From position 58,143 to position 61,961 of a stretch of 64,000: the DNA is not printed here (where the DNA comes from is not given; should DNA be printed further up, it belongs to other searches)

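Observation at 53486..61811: Twin giant zinc-ribbon/nucleotide-cyclase/STAND-ATPase/helical-repeat proteins bracketing an F420-type oxidoreductase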

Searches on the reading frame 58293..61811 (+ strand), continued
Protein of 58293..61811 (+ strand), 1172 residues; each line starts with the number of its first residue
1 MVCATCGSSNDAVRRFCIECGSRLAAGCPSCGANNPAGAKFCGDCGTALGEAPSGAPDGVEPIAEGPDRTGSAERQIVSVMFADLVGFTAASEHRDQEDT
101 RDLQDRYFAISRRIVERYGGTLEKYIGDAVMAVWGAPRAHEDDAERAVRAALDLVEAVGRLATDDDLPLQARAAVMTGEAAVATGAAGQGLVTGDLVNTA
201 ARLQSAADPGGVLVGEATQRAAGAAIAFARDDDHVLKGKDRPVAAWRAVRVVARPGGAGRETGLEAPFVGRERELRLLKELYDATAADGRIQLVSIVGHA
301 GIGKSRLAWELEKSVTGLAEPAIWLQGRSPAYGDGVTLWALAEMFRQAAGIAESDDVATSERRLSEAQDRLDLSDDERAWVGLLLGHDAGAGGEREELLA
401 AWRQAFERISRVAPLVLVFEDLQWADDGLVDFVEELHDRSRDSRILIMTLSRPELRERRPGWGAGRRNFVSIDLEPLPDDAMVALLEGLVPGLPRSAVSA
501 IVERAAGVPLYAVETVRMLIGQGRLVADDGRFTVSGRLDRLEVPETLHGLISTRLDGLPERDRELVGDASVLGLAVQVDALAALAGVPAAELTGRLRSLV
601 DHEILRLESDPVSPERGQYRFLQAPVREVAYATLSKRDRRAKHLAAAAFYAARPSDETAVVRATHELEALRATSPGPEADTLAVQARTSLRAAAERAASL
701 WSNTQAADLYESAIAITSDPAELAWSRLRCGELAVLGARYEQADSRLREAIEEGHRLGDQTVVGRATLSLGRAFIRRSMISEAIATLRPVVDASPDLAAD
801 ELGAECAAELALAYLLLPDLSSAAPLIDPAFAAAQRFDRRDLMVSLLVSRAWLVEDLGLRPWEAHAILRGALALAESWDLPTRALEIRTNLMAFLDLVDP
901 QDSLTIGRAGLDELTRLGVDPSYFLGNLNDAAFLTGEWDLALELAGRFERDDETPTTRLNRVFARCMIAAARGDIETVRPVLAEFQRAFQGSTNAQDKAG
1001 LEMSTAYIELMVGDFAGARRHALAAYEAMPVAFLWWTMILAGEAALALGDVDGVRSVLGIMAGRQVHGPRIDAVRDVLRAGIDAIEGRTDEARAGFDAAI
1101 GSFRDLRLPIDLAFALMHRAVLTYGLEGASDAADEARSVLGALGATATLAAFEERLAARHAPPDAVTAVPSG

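Call 43: find_homologous_proteins(query=window:58293-61811:+, max_evalue=1e-10)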
Query window:58293-61811:+ (1172 aa): 8000 proteins with E <= 1e-10 among 8000 candidates; the best 120 are listed.
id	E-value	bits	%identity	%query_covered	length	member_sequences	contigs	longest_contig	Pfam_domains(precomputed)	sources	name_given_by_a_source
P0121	0.0e+0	2536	100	100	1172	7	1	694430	PF13240.12,PF12773.14,PF24463.2,PF00211.26,PF13191.13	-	-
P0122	0.0e+0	1919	79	97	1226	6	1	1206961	PF13240.12,PF12773.14,PF24463.2,PF00211.26,PF13248.12,PF13191.13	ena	-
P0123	0.0e+0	1126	79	42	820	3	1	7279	PF13240.12,PF12773.14,PF24463.2,PF00211.26,PF13248.12,PF13191.13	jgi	jgi:class 3 adenylate cyclase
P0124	1.5e-283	962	47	99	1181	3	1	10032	PF13240.12,PF12773.14,PF24463.2,PF13424.13,PF00211.26,PF13248.12,PF13191.13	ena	-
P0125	1.1e-282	959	47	100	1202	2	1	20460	PF13240.12,PF12773.14,PF24463.2,PF13424.13,PF13432.13,PF00211.26,PF13248.12,PF07719.24,PF13191.13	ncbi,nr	ncbi:MAG: AAA family ATPase [Chloroflexi bacterium]|nr:AAA family ATPase [Chloroflexota bacterium]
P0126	2.4e-282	958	48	98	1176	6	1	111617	PF13240.12,PF12773.14,PF24463.2,PF00211.26,PF13248.12,PF13191.13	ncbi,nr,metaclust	ncbi:MAG: hypothetical protein A2X23_01055 [Chloroflexi bacterium GWC2_73_18]|nr:MAG: hypothetical p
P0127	2.8e-281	955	47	99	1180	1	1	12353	PF13240.12,PF12773.14,PF24463.2,PF13424.13,PF00211.26,PF13191.13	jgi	-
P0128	3.1e-281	955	47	99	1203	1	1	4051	PF13240.12,PF12773.14,PF24463.2,PF00211.26,PF13191.13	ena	-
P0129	4.2e-280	951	47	99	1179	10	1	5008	PF13240.12,PF12773.14,PF24463.2,PF00211.26,PF13248.12,PF13191.13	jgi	jgi:class 3 adenylate cyclase/tetratricopeptide (TPR) repeat protein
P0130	1.0e-279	950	47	98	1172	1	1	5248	PF13240.12,PF12773.14,PF24463.2,PF13424.13,PF00211.26,PF13248.12,PF13191.13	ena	-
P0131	2.2e-279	948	48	98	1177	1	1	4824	PF13240.12,PF12773.14,PF24463.2,PF13424.13,PF00211.26,PF13248.12,PF13191.13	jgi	jgi:class 3 adenylate cyclase/tetratricopeptide (TPR) repeat protein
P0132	4.1e-279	948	48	98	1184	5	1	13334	PF13240.12,PF12773.14,PF24463.2,PF13401.13,PF00211.26,PF13248.12,PF13191.13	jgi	jgi:class 3 adenylate cyclase/tetratricopeptide (TPR) repeat protein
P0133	1.1e-278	946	47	95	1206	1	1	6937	PF13240.12,PF12773.14,PF24463.2,PF13424.13,PF00211.26,PF13248.12,PF13191.13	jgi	jgi:class 3 adenylate cyclase/tetratricopeptide (TPR) repeat protein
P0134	1.4e-278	946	47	96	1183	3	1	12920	PF13240.12,PF12773.14,PF24463.2,PF00211.26,PF13248.12,PF13191.13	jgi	jgi:predicted ATPase/class 3 adenylate cyclase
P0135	3.7e-278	944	46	100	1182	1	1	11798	PF13240.12,PF12773.14,PF24463.2,PF00211.26,PF13248.12,PF13191.13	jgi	jgi:class 3 adenylate cyclase/tetratricopeptide (TPR) repeat protein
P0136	6.8e-278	944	46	96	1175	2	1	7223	PF13240.12,PF12773.14,PF24463.2,PF13424.13,PF00211.26,PF13248.12,PF13191.13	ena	-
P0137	2.3e-277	942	46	96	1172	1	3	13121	PF13240.12,PF12773.14,PF24463.2,PF13424.13,PF00211.26,PF13248.12,PF13191.13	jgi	jgi:class 3 adenylate cyclase/tetratricopeptide (TPR) repeat protein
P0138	2.9e-277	941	46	99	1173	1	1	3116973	PF13240.12,PF12773.14,PF24463.2,PF13424.13,PF00211.26,PF13248.12,PF13191.13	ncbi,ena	-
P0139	3.0e-277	941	47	96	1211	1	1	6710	PF13240.12,PF12773.14,PF24463.2,PF13424.13,PF00211.26,PF13248.12,PF13191.13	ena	-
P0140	9.6e-277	940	47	99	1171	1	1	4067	PF13240.12,PF12773.14,PF24463.2,PF00211.26,PF13248.12,PF13191.13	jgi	jgi:class 3 adenylate cyclase/tetratricopeptide (TPR) repeat protein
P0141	1.4e-276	939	49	99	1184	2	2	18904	PF13240.12,PF12773.14,PF24463.2,PF13401.13,PF00211.26,PF13191.13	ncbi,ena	-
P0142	2.2e-276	938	45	99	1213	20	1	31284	PF13240.12,PF12773.14,PF24463.2,PF13424.13,PF00211.26,PF13191.13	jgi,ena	-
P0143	2.5e-276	938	47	99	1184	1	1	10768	PF13240.12,PF12773.14,PF00211.26,PF13248.12,PF13191.13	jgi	jgi:class 3 adenylate cyclase/tetratricopeptide (TPR) repeat protein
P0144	2.5e-276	938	47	99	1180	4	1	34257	PF13240.12,PF12773.14,PF24463.2,PF00211.26,PF13248.12,PF13191.13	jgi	jgi:class 3 adenylate cyclase/tetratricopeptide (TPR) repeat protein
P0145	9.9e-276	936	48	95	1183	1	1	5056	PF13240.12,PF12773.14,PF24463.2,PF13424.13,PF00211.26,PF13191.13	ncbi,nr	ncbi:MAG: AAA family ATPase [Chloroflexota bacterium]|nr:AAA family ATPase [Chloroflexota bacterium]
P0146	1.9e-275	935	46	96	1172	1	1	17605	PF13240.12,PF12773.14,PF24463.2,PF13424.13,PF00211.26,PF13248.12,PF13191.13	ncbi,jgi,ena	-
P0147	3.2e-275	935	47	99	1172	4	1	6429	PF13240.12,PF12773.14,PF24463.2,PF13424.13,PF00211.26,PF13181.13,PF13191.13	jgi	jgi:class 3 adenylate cyclase/tetratricopeptide (TPR) repeat protein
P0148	4.3e-275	934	47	93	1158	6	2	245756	PF13240.12,PF12773.14,PF24463.2,PF00211.26,PF13248.12,PF13191.13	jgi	jgi:class 3 adenylate cyclase/tetratricopeptide (TPR) repeat protein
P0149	6.1e-275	934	47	96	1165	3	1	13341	PF13240.12,PF12773.14,PF24463.2,PF00211.26,PF13248.12,PF13191.13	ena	-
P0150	6.3e-275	934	47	95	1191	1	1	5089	PF13240.12,PF12773.14,PF24463.2,PF00211.26,PF13248.12,PF13191.13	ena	-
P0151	6.4e-275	934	47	100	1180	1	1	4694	PF13240.12,PF12773.14,PF24463.2,PF00211.26,PF13248.12,PF13191.13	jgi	jgi:class 3 adenylate cyclase/tetratricopeptide (TPR) repeat protein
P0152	3.6e-274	931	46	99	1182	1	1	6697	PF13240.12,PF12773.14,PF24463.2,PF00211.26,PF13181.13,PF13248.12,PF07719.24,PF13191.13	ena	-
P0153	4.2e-274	931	47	96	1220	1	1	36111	PF13240.12,PF12773.14,PF24463.2,PF00211.26,PF13191.13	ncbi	-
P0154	6.4e-274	930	48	96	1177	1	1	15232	PF13240.12,PF12773.14,PF24463.2,PF00211.26,PF13248.12,PF13191.13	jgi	jgi:class 3 adenylate cyclase/tetratricopeptide (TPR) repeat protein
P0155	6.6e-274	930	46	99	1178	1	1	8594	PF13240.12,PF12773.14,PF24463.2,PF13424.13,PF13176.13,PF00211.26,PF13248.12,PF07719.24,PF13191.13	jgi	jgi:class 3 adenylate cyclase/tetratricopeptide (TPR) repeat protein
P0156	7.0e-274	930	46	98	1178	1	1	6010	PF13240.12,PF12773.14,PF24463.2,PF00211.26,PF07719.24,PF13191.13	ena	-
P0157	1.2e-273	929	47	99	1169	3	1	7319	PF13240.12,PF12773.14,PF24463.2,PF13424.13,PF00211.26,PF13191.13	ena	-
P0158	1.6e-273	929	46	100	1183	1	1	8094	PF13240.12,PF12773.14,PF24463.2,PF13424.13,PF00211.26,PF13248.12,PF13191.13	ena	-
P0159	4.0e-273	928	45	99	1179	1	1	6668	PF13240.12,PF12773.14,PF24463.2,PF13424.13,PF00211.26,PF13248.12,PF13191.13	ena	-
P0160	4.5e-273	928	47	99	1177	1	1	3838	PF13240.12,PF12773.14,PF24463.2,PF00211.26,PF13248.12,PF13191.13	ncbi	ncbi:MAG TPA: adenylate/guanylate cyclase domain-containing protein [Candidatus Limnocylindrales bac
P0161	4.5e-273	928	47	100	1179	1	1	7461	PF13240.12,PF12773.14,PF24463.2,PF00211.26,PF13191.13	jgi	jgi:class 3 adenylate cyclase/predicted ATPase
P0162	6.8e-273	927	48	96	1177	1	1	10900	PF13240.12,PF12773.14,PF24463.2,PF00211.26,PF13181.13,PF13191.13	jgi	jgi:class 3 adenylate cyclase/tetratricopeptide (TPR) repeat protein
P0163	8.1e-273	927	47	98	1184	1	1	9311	PF13240.12,PF12773.14,PF24463.2,PF00211.26,PF13248.12,PF13191.13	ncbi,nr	ncbi:MAG: AAA family ATPase [Chloroflexota bacterium]|nr:AAA family ATPase [Chloroflexota bacterium]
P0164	9.1e-273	927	46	100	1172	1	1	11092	PF13240.12,PF12773.14,PF24463.2,PF00211.26,PF13191.13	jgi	jgi:class 3 adenylate cyclase/tetratricopeptide (TPR) repeat protein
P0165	9.7e-273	926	46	99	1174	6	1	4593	PF13240.12,PF12773.14,PF24463.2,PF00211.26,PF13191.13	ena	-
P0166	1.7e-272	926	46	95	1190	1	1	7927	PF13240.12,PF12773.14,PF24463.2,PF13424.13,PF00211.26,PF13248.12,PF13191.13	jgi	jgi:class 3 adenylate cyclase/tetratricopeptide (TPR) repeat protein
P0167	1.9e-272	925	47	100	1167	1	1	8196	PF13240.12,PF12773.14,PF24463.2,PF00211.26,PF13248.12,PF13191.13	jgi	jgi:class 3 adenylate cyclase/tetratricopeptide (TPR) repeat protein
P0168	3.1e-272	925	46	96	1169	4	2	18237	PF13240.12,PF12773.14,PF24463.2,PF00211.26,PF13191.13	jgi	-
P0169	4.6e-272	924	47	99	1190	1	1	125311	PF13240.12,PF12773.14,PF24463.2,PF00211.26,PF13248.12,PF13191.13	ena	-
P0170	4.8e-272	924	46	99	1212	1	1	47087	PF13240.12,PF12773.14,PF00211.26,PF13248.12,PF13191.13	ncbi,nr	ncbi:MAG TPA: AAA family ATPase [Candidatus Limnocylindrales bacterium]|nr:AAA family ATPase [Candid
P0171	5.2e-272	924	48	96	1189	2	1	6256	PF13240.12,PF12773.14,PF24463.2,PF00211.26,PF13191.13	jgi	jgi:class 3 adenylate cyclase/tetratricopeptide (TPR) repeat protein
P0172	5.6e-272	924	46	98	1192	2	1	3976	PF13240.12,PF12773.14,PF13424.13,PF00211.26,PF13248.12,PF13191.13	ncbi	-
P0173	6.3e-272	924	46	98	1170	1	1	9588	PF13240.12,PF12773.14,PF13424.13,PF13432.13,PF00211.26,PF13191.13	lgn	-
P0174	8.0e-272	923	45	99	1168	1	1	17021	PF13240.12,PF12773.14,PF24463.2,PF13424.13,PF00211.26,PF13248.12,PF13191.13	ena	-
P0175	2.2e-271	922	47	96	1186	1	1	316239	PF13240.12,PF12773.14,PF24463.2,PF00211.26,PF13248.12,PF13191.13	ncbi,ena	-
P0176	2.6e-271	922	46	99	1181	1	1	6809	PF13240.12,PF12773.14,PF24463.2,PF00211.26,PF13248.12,PF13191.13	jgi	jgi:class 3 adenylate cyclase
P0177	3.5e-271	921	46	100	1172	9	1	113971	PF13240.12,PF12773.14,PF13424.13,PF00211.26,PF13248.12,PF13191.13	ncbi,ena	-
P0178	7.1e-271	920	46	94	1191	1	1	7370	PF13240.12,PF12773.14,PF13401.13,PF00211.26,PF13248.12,PF13191.13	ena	-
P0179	1.4e-270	919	46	100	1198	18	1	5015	PF13240.12,PF12773.14,PF24463.2,PF00211.26,PF13248.12,PF13191.13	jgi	-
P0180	1.5e-270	919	46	99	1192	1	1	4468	PF13240.12,PF12773.14,PF24463.2,PF13424.13,PF00211.26,PF13181.13,PF07719.24,PF13191.13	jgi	jgi:class 3 adenylate cyclase/tetratricopeptide (TPR) repeat protein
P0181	1.7e-270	919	46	99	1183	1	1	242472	PF13240.12,PF12773.14,PF24463.2,PF00211.26,PF13248.12,PF13191.13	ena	-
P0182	2.0e-270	919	47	96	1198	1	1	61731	PF13240.12,PF12773.14,PF24463.2,PF00211.26,PF13248.12,PF13191.13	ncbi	-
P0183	2.3e-270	919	46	96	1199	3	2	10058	PF13240.12,PF12773.14,PF24463.2,PF13176.13,PF00211.26,PF24460.2,PF13191.13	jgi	-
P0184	2.4e-270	918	46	95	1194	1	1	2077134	PF13240.12,PF12773.14,PF24463.2,PF00211.26,PF13248.12,PF13191.13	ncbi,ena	-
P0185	2.9e-270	918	46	98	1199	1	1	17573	PF13240.12,PF12773.14,PF00211.26,PF13248.12,PF13191.13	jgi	jgi:class 3 adenylate cyclase/tetratricopeptide (TPR) repeat protein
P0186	3.2e-270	918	46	98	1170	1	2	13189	PF13240.12,PF12773.14,PF13424.13,PF00211.26,PF13248.12,PF13191.13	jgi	jgi:class 3 adenylate cyclase/tetratricopeptide (TPR) repeat protein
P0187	3.3e-270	918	45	99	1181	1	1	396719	PF13240.12,PF12773.14,PF24463.2,PF00211.26,PF13248.12,PF13191.13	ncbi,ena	-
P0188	3.8e-270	918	46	96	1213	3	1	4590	PF13240.12,PF12773.14,PF24463.2,PF13424.13,PF00211.26,PF13248.12,PF13191.13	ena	-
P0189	4.4e-270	918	47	99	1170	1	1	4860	PF13240.12,PF12773.14,PF24463.2,PF00211.26,PF13248.12,PF13191.13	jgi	jgi:class 3 adenylate cyclase/tetratricopeptide (TPR) repeat protein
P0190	8.6e-270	917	46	99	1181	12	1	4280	PF13240.12,PF12773.14,PF00211.26,PF13248.12,PF13191.13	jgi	-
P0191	8.8e-270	917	46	96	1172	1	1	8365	PF13240.12,PF12773.14,PF13424.13,PF00211.26,PF13191.13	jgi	jgi:class 3 adenylate cyclase/tetratricopeptide (TPR) repeat protein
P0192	9.3e-270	917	47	96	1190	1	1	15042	PF13240.12,PF12773.14,PF24463.2,PF00211.26,PF13191.13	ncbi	-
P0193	9.3e-270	917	46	99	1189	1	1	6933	PF13240.12,PF12773.14,PF24463.2,PF00211.26,PF13248.12,PF13191.13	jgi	jgi:class 3 adenylate cyclase/tetratricopeptide (TPR) repeat protein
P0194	9.7e-270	916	47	98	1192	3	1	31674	PF13240.12,PF12773.14,PF24463.2,PF00211.26,PF13248.12,PF13191.13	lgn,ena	-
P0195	1.2e-269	916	47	99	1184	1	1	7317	PF13240.12,PF12773.14,PF00211.26,PF13248.12,PF13191.13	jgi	jgi:class 3 adenylate cyclase/tetratricopeptide (TPR) repeat protein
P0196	1.6e-269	916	46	98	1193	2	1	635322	PF13240.12,PF12773.14,PF24463.2,PF00211.26,PF13248.12,PF13191.13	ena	-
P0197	1.6e-269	916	45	96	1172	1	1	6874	PF13240.12,PF12773.14,PF00211.26,PF13248.12,PF13191.13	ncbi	-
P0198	1.7e-269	916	45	96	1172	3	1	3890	PF13240.12,PF12773.14,PF24463.2,PF00211.26,PF13248.12,PF13191.13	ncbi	-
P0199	2.3e-269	915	45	96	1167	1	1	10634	PF13240.12,PF12773.14,PF00211.26,PF13248.12,PF13191.13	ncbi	-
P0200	3.1e-269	915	46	100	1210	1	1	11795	PF13240.12,PF12773.14,PF24463.2,PF13424.13,PF00211.26,PF13191.13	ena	-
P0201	3.2e-269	915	46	98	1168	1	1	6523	PF13240.12,PF12773.14,PF24463.2,PF00211.26,PF13248.12,PF13191.13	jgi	jgi:class 3 adenylate cyclase/tetratricopeptide (TPR) repeat protein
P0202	5.6e-269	914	46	99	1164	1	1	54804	PF14559.13,PF13240.12,PF12773.14,PF00515.35,PF24463.2,PF13424.13,PF00211.26,PF13181.13,PF13248.12,PF07719.24,PF13191.13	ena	-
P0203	5.9e-269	914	47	99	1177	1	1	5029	PF13240.12,PF12773.14,PF24463.2,PF13424.13,PF00211.26,PF13248.12,PF13191.13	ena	-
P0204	6.8e-269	914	45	100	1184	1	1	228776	PF13240.12,PF12773.14,PF24463.2,PF00211.26,PF13191.13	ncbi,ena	-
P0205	7.3e-269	914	46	99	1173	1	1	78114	PF13240.12,PF12773.14,PF24463.2,PF00211.26,PF13181.13,PF13191.13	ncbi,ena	-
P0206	8.5e-269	913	45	98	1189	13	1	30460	PF13240.12,PF12773.14,PF24463.2,PF13424.13,PF00211.26,PF13248.12,PF07719.24,PF13191.13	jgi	jgi:class 3 adenylate cyclase/tetratricopeptide (TPR) repeat protein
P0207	8.6e-269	913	46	99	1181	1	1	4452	PF13240.12,PF12773.14,PF24463.2,PF00211.26,PF13248.12,PF13191.13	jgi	-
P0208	8.9e-269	913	47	99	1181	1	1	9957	PF13240.12,PF12773.14,PF24463.2,PF00211.26,PF13248.12,PF13191.13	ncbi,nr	ncbi:MAG TPA: adenylate/guanylate cyclase domain-containing protein [Candidatus Dormibacteraeota bac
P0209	1.1e-268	913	46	99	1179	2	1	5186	PF13240.12,PF12773.14,PF24463.2,PF00211.26,PF13248.12,PF13191.13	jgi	jgi:class 3 adenylate cyclase/tetratricopeptide (TPR) repeat protein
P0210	1.2e-268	913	48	95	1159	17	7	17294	PF13240.12,PF12773.14,PF24463.2,PF00211.26,PF13191.13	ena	-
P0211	1.2e-268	913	45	98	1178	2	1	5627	PF13240.12,PF12773.14,PF00211.26,PF13191.13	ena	-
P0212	1.5e-268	913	46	98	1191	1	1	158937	PF13240.12,PF12773.14,PF24463.2,PF13424.13,PF00211.26,PF13248.12,PF13191.13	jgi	jgi:class 3 adenylate cyclase/tetratricopeptide (TPR) repeat protein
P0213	1.7e-268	912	46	99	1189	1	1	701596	PF13240.12,PF12773.14,PF24463.2,PF00211.26,PF13248.12,PF13191.13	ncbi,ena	-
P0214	1.7e-268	912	47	98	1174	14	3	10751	PF13240.12,PF12773.14,PF24463.2,PF00211.26,PF13191.13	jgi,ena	-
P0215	1.9e-268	912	46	99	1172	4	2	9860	PF13240.12,PF12773.14,PF13424.13,PF00211.26,PF13191.13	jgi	-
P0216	2.5e-268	912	47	99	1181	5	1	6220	PF13240.12,PF12773.14,PF24463.2,PF13424.13,PF00211.26,PF13248.12,PF13191.13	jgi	jgi:class 3 adenylate cyclase/tetratricopeptide (TPR) repeat protein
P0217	2.5e-268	912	45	98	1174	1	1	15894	PF13240.12,PF12773.14,PF24463.2,PF13424.13,PF00211.26,PF13191.13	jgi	jgi:class 3 adenylate cyclase/tetratricopeptide (TPR) repeat protein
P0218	2.6e-268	912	48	99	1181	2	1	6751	PF13240.12,PF12773.14,PF24463.2,PF00211.26,PF13191.13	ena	-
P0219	2.9e-268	912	45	98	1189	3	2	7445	PF13240.12,PF12773.14,PF24463.2,PF00211.26,PF13248.12,PF13191.13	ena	-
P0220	3.0e-268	912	46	99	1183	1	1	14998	PF13240.12,PF12773.14,PF24463.2,PF00211.26,PF13248.12,PF13191.13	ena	-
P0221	3.1e-268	912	47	96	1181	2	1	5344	PF13240.12,PF12773.14,PF24463.2,PF13424.13,PF00211.26,PF13248.12,PF13191.13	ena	-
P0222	3.4e-268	911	46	100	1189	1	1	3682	PF13240.12,PF12773.14,PF24463.2,PF00211.26,PF13191.13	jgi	jgi:class 3 adenylate cyclase/tetratricopeptide (TPR) repeat protein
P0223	3.6e-268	911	46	99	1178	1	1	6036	PF13240.12,PF12773.14,PF24463.2,PF00211.26,PF13191.13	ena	-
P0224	4.0e-268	911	46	99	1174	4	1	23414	PF14559.13,PF13240.12,PF12773.14,PF13424.13,PF13176.13,PF00211.26,PF13181.13,PF07719.24,PF13191.13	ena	-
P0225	5.0e-268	911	47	98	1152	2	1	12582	PF13240.12,PF12773.14,PF24463.2,PF00211.26,PF13248.12,PF13191.13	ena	-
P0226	5.1e-268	911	46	99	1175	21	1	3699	PF13240.12,PF12773.14,PF24463.2,PF00211.26,PF13248.12,PF13191.13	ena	-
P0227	5.6e-268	911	46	99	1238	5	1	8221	PF13240.12,PF12773.14,PF24463.2,PF13424.13,PF00211.26,PF13191.13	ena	-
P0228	6.0e-268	911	46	99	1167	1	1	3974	PF13240.12,PF12773.14,PF24463.2,PF00211.26,PF13248.12,PF13191.13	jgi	jgi:class 3 adenylate cyclase/tetratricopeptide (TPR) repeat protein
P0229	7.9e-268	910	46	99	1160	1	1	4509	PF10602.16,PF13240.12,PF17874.8,PF12773.14,PF24463.2,PF13424.13,PF00211.26,PF13248.12,PF13191.13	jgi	jgi:class 3 adenylate cyclase/tetratricopeptide (TPR) repeat protein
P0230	8.0e-268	910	47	96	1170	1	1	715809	PF13240.12,PF12773.14,PF24463.2,PF13424.13,PF00211.26,PF13248.12,PF13191.13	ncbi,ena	-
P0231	8.7e-268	910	52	80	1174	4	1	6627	PF13240.12,PF12773.14,PF24463.2,PF00211.26,PF13191.13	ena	-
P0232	1.5e-267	909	46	96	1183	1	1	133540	PF13240.12,PF12773.14,PF24463.2,PF00211.26,PF13248.12,PF13191.13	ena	-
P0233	1.6e-267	909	47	95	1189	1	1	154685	PF13240.12,PF12773.14,PF24463.2,PF00211.26,PF13248.12,PF13191.13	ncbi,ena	-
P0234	1.6e-267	909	45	100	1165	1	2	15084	PF13240.12,PF12773.14,PF13424.13,PF00211.26,PF13248.12,PF13191.13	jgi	jgi:class 3 adenylate cyclase/tetratricopeptide (TPR) repeat protein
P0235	1.9e-267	909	46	100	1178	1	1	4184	PF13240.12,PF12773.14,PF24463.2,PF00211.26,PF13191.13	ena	-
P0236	2.0e-267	909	48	98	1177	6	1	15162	PF13240.12,PF12773.14,PF24463.2,PF00211.26,PF13248.12,PF13191.13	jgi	-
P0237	2.0e-267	909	46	100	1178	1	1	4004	PF13240.12,PF12773.14,PF00211.26,PF13191.13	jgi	jgi:class 3 adenylate cyclase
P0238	2.6e-267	908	46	98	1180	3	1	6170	PF13240.12,PF12773.14,PF00211.26,PF13191.13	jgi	jgi:class 3 adenylate cyclase/tetratricopeptide (TPR) repeat protein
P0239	2.8e-267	908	47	100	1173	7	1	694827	PF13240.12,PF12773.14,PF24463.2,PF13424.13,PF00211.26,PF13248.12,PF07719.24,PF13191.13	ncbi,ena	-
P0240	3.0e-267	908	46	99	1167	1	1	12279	PF13240.12,PF12773.14,PF24463.2,PF00211.26,PF13248.12,PF13191.13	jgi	jgi:class 3 adenylate cyclase/tetratricopeptide (TPR) repeat protein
